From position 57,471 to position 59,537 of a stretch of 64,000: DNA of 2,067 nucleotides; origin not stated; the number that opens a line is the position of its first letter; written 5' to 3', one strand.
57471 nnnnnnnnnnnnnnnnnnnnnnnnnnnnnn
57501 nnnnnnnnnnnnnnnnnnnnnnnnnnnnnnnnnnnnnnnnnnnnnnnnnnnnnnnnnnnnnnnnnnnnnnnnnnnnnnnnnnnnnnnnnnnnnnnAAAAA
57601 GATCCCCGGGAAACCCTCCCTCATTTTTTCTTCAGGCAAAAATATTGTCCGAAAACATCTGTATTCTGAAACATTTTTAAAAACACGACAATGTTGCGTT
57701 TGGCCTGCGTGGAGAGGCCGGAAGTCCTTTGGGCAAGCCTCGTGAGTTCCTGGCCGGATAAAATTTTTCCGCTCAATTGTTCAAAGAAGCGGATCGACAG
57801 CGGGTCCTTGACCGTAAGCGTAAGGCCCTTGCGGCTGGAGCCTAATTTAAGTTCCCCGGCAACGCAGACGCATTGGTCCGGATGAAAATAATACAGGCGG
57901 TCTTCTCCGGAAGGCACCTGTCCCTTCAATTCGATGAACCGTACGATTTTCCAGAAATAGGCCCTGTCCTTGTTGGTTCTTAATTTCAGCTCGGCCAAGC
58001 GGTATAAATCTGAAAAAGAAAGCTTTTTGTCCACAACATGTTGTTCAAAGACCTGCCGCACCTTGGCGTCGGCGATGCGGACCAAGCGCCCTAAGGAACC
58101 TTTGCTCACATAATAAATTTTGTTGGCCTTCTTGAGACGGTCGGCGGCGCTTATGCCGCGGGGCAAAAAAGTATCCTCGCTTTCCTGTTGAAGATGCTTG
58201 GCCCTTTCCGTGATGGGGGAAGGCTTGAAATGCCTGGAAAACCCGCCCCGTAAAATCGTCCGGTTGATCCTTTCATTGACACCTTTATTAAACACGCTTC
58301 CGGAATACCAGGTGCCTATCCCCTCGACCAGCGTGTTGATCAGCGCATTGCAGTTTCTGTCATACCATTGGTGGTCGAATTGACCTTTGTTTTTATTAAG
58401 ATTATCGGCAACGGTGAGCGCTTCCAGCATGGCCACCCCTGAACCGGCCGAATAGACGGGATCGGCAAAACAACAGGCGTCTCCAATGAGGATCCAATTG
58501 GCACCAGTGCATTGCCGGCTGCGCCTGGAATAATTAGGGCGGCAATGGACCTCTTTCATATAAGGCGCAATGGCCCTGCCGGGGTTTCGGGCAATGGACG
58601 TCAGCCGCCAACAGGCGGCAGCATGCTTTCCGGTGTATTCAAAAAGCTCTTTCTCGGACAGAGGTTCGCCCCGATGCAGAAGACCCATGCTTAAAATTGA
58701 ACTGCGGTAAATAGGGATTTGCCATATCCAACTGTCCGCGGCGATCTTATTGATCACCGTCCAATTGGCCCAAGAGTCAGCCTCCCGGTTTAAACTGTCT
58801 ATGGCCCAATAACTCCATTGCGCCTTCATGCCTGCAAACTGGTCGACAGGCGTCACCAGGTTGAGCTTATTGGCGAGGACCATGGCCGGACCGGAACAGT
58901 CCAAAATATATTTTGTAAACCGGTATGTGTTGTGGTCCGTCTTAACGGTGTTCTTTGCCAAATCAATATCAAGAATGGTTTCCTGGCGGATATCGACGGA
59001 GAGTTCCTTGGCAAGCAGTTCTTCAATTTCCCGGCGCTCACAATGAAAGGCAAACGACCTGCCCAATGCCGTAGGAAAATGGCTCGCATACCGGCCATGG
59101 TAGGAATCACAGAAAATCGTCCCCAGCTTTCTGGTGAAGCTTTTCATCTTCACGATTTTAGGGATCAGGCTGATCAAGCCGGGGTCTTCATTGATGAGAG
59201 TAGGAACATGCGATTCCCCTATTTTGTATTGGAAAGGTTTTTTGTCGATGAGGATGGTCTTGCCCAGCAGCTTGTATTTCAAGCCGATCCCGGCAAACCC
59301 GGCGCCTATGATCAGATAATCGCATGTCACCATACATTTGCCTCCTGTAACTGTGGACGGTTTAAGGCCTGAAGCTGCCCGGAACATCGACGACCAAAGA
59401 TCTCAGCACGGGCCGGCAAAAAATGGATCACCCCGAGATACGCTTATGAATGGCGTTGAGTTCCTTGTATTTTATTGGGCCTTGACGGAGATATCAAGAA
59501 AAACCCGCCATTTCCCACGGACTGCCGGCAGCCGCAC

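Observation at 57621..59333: Flavin-dependent halogenase with extra C-terminal domain at the head of the radical SAM operon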

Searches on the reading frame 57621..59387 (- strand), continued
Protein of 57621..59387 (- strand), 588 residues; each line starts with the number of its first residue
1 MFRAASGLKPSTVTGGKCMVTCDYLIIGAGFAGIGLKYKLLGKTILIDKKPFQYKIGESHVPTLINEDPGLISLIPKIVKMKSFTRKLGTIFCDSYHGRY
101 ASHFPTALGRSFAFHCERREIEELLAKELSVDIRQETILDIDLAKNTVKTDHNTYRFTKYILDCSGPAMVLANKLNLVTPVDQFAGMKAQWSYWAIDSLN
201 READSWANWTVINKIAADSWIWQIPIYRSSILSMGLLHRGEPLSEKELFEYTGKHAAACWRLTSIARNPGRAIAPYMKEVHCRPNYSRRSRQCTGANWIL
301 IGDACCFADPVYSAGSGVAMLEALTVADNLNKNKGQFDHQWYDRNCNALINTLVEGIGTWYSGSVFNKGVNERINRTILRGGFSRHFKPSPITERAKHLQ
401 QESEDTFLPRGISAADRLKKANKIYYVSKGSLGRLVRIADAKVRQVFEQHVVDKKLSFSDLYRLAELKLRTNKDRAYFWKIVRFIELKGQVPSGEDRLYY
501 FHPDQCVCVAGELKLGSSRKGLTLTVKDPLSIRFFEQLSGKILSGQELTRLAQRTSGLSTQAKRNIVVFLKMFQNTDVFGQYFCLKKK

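Call 92: search_solved_structures(query=A3, max_evalue=1e-27, show_alignments=5)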
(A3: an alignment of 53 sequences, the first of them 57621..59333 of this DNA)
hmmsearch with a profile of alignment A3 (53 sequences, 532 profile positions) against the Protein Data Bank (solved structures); distinct sequences matched with E-value up to 1e-27: 6.
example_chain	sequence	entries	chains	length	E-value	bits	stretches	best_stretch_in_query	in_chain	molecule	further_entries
3nix_A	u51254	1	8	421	2.9e-43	151.9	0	2-170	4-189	Flavoprotein/dehydrogenase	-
3i3l_A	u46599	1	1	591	2.9e-34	122.2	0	224-372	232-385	Alkylhalidase CmlS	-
3e1t_A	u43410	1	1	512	1.2e-31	113.5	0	217-374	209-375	Halogenase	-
7fco_A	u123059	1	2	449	1.3e-28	103.5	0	224-370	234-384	ChlB4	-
8zop_A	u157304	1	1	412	1.4e-28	103.5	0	3-370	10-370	Halogenase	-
5dbj_E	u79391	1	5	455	6.4e-28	101.2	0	225-370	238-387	FADH2-dependent halogenase PltA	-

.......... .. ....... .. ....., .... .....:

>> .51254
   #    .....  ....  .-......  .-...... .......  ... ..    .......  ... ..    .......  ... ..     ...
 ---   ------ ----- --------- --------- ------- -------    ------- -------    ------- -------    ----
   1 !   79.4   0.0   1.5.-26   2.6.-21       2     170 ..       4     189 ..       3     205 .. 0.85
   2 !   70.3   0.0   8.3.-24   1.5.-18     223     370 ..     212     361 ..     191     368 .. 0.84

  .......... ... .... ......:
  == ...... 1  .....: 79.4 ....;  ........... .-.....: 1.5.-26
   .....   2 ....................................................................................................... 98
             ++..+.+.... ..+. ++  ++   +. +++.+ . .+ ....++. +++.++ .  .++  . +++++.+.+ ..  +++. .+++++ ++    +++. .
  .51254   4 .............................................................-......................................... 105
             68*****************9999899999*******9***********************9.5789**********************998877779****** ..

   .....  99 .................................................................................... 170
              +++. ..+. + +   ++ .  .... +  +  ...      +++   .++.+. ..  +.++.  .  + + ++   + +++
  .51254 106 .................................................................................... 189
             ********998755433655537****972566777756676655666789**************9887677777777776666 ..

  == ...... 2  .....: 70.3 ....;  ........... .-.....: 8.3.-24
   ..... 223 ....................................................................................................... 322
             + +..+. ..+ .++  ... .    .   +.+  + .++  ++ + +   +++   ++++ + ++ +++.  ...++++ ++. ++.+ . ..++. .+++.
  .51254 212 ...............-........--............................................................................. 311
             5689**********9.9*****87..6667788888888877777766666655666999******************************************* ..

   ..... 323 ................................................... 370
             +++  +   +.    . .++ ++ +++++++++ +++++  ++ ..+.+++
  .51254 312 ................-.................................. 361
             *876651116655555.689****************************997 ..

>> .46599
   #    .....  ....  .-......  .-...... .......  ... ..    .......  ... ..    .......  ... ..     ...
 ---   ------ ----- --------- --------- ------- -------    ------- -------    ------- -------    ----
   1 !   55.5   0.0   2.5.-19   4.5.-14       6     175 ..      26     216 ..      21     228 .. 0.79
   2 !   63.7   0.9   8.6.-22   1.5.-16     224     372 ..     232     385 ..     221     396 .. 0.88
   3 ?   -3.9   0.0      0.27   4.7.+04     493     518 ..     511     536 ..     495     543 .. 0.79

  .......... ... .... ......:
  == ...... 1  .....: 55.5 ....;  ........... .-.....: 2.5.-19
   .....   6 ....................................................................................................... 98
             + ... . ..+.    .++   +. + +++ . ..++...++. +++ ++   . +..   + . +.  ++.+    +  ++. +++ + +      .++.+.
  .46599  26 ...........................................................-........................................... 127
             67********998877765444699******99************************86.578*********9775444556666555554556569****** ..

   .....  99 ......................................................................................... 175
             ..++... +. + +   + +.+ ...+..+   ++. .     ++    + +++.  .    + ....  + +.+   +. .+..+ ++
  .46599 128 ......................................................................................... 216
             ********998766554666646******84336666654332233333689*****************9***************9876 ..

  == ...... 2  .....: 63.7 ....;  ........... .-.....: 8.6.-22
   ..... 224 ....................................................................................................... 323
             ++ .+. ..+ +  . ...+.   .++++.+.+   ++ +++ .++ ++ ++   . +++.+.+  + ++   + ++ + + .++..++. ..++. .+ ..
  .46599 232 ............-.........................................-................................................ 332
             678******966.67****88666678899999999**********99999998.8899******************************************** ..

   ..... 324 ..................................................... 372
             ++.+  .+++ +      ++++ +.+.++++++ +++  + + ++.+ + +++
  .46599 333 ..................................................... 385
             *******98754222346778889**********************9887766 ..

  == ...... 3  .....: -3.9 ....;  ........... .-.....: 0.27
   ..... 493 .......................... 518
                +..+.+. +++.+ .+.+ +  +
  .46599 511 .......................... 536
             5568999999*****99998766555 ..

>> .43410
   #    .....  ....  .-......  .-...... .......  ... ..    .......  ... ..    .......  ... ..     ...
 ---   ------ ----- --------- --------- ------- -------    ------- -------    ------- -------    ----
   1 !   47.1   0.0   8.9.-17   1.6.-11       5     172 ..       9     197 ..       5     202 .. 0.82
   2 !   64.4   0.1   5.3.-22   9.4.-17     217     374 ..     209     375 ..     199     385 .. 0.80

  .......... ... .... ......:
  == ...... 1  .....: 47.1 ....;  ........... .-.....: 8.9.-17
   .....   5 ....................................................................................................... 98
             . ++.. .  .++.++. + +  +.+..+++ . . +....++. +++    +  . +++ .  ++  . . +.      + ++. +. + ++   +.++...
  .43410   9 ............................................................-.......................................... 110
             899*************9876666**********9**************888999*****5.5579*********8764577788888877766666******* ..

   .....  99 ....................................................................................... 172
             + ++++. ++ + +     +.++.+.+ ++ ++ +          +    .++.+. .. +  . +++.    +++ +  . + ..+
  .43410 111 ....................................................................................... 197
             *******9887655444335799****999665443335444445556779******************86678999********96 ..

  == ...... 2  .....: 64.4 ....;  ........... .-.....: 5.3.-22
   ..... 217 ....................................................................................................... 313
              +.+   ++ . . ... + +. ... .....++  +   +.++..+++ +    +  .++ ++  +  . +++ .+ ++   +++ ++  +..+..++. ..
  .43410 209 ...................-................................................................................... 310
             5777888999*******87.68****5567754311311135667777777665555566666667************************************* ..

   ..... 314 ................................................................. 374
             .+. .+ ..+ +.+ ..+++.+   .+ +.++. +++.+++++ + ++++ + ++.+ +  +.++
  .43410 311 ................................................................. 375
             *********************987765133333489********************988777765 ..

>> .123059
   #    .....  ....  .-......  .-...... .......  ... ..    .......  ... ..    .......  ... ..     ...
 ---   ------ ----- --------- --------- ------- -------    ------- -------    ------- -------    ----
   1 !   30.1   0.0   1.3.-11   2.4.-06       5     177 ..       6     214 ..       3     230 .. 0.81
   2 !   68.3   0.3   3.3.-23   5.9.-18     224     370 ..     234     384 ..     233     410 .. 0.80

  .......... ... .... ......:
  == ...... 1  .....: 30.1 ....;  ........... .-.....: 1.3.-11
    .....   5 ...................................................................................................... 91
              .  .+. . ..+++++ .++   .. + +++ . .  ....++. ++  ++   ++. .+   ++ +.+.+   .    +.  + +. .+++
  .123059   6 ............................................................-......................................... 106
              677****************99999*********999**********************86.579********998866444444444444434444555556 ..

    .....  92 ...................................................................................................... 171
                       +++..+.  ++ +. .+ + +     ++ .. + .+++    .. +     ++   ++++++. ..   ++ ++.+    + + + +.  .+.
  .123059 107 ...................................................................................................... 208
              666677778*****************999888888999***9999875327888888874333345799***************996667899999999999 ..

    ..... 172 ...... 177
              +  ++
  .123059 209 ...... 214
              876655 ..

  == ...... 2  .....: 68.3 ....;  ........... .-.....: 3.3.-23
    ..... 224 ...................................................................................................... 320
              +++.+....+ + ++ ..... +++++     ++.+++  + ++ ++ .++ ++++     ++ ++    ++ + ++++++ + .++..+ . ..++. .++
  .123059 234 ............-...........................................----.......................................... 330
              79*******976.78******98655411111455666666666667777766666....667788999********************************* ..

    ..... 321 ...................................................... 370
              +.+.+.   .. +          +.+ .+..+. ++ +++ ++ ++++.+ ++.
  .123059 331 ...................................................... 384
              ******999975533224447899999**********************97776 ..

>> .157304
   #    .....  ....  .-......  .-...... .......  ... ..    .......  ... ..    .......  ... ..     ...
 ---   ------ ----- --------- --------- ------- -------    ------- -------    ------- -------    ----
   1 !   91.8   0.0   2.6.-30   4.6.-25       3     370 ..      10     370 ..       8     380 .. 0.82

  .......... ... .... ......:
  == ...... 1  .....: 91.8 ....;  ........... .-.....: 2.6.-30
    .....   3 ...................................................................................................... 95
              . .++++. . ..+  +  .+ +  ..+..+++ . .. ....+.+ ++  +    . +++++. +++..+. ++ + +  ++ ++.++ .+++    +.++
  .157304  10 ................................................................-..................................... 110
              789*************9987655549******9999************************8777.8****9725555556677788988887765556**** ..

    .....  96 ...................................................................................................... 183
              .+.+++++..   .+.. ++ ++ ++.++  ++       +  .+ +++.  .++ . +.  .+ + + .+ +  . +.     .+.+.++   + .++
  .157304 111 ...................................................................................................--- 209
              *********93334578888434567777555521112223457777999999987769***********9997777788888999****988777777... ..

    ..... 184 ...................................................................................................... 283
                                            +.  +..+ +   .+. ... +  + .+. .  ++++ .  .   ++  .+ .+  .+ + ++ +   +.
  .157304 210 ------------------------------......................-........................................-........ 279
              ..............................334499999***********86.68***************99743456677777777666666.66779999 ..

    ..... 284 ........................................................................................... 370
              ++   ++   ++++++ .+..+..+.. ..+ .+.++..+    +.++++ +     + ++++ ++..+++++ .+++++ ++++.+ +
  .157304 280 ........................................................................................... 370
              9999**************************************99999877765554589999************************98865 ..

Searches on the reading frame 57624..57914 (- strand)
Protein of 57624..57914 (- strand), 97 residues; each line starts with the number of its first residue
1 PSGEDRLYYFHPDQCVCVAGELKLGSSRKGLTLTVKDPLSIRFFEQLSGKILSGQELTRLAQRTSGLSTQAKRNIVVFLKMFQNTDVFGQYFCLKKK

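Call 37: search_solved_structures(query=A4, max_evalue=10, show_alignments=2)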
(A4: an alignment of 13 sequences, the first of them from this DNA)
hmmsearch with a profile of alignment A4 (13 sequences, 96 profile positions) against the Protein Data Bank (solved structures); distinct sequences matched with E-value up to 10: 10.
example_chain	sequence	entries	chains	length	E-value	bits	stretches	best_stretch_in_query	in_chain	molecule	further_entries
3aux_A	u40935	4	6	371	0.18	15.2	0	42-89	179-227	DNA double-strand break repair rad50 ATPase | DNA double-strand break repair Rad50 ATPase,DNA double-strand break repair Rad50 ATPase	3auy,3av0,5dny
4q8g_A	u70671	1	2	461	0.19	15.2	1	6-78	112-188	PAB-dependent poly(A)-specific ribonuclease subunit PAN2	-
4q8h_A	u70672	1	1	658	0.32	14.4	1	6-78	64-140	PAB-dependent poly(A)-specific ribonuclease subunit PAN2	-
6r9i_A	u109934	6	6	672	0.33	14.4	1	6-78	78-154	PAN2-PAN3 deadenylation complex catalytic subunit PAN2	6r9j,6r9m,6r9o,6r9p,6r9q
4xr7_G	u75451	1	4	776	0.42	14.1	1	6-78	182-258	PAB-dependent poly(A)-specific ribonuclease subunit PAN2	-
6r5k_A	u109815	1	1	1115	0.6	13.6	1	6-78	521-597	PAN2-PAN3 deadenylation complex catalytic subunit PAN2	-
5is1_A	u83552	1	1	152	0.74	13.3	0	18-35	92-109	Histidine kinase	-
4ywz_A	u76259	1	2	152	0.74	13.3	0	18-35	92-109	Sensor protein kinase WalK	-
7dud_A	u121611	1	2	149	1.1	12.8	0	18-35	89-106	Sensor protein kinase WalK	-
2jxu_A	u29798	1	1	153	1.1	12.7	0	39-65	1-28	TerB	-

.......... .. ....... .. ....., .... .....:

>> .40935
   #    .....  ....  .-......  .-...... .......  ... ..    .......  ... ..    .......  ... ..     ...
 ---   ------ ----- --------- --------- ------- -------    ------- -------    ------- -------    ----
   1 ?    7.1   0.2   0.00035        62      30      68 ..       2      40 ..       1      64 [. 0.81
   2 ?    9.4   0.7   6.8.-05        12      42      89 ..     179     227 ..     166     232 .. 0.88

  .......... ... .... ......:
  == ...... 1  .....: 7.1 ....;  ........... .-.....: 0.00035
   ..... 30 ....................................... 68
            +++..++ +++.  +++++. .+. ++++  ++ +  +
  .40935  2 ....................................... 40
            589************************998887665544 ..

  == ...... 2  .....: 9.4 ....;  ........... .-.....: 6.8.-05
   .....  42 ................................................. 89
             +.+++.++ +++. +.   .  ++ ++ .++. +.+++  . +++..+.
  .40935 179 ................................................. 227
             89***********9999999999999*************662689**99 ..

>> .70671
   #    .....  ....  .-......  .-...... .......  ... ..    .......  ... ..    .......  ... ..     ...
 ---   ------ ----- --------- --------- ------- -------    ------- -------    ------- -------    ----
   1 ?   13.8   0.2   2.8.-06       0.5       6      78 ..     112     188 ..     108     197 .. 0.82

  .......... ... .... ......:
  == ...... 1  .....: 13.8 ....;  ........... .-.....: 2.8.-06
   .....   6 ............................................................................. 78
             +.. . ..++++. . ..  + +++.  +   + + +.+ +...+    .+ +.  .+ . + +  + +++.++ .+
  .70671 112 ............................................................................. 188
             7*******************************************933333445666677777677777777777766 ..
